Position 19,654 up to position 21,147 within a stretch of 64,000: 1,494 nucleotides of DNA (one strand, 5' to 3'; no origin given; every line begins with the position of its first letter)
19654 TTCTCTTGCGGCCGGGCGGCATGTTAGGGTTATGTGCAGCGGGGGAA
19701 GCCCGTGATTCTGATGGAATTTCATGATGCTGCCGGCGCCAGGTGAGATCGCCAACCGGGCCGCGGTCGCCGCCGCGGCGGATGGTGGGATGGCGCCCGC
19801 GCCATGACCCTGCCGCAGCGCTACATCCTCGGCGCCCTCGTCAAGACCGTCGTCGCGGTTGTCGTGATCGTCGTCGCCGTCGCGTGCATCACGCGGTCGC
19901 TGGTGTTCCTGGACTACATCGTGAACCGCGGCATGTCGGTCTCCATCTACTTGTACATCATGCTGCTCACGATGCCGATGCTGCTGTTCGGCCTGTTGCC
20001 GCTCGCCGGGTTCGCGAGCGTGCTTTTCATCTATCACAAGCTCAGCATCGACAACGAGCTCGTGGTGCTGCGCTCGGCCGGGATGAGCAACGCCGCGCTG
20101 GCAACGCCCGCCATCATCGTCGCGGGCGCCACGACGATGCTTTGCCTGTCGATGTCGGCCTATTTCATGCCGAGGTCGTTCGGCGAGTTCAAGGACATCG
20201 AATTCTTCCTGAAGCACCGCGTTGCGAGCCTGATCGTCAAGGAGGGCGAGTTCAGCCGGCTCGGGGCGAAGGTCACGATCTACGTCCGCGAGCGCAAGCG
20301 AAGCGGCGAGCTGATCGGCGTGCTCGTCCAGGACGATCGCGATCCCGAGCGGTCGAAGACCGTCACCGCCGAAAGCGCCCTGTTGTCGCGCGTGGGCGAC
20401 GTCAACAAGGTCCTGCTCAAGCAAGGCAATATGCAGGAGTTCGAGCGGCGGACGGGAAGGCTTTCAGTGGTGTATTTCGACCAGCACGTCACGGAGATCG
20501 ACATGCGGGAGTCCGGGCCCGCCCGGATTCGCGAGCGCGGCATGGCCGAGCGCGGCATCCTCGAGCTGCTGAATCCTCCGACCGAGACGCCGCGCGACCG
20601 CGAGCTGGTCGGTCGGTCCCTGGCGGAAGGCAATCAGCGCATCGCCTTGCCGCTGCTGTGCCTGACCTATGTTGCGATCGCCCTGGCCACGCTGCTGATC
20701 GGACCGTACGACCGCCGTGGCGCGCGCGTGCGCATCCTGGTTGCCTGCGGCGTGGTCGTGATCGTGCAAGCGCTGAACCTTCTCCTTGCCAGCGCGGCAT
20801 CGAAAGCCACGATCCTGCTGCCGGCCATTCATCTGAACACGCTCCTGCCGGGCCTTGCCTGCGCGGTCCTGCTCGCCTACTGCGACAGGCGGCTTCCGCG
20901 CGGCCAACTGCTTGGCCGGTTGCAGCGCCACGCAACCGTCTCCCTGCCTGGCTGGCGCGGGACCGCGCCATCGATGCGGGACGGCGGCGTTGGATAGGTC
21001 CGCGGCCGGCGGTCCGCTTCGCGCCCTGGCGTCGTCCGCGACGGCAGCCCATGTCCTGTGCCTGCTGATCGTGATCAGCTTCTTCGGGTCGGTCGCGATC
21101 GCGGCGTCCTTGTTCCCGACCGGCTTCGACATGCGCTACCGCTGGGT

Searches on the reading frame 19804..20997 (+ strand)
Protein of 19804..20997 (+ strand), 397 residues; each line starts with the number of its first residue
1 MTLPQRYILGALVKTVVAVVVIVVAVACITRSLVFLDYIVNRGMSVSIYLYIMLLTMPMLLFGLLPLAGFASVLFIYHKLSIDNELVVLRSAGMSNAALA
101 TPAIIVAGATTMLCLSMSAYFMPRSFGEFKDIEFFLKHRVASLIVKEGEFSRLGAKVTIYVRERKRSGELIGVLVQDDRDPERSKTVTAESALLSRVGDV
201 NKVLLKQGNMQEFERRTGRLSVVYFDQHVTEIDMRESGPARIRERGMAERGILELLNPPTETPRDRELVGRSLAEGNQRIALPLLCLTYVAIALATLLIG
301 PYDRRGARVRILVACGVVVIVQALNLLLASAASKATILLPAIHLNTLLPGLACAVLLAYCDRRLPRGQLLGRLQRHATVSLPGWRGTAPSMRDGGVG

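Call 64: search_protein_families(library=pfam, proteins=[window:19804-20997:+], max_evalue=0.001)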
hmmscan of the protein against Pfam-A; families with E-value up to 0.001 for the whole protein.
window:19804-20997:+ (397 aa): 1 family
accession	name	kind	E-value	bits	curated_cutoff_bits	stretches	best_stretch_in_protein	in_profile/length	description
PF03739.19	LptF_LptG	-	1.6e-57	195.6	27.9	1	6-350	1-344/353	Lipopolysaccharide export system permease LptF/LptG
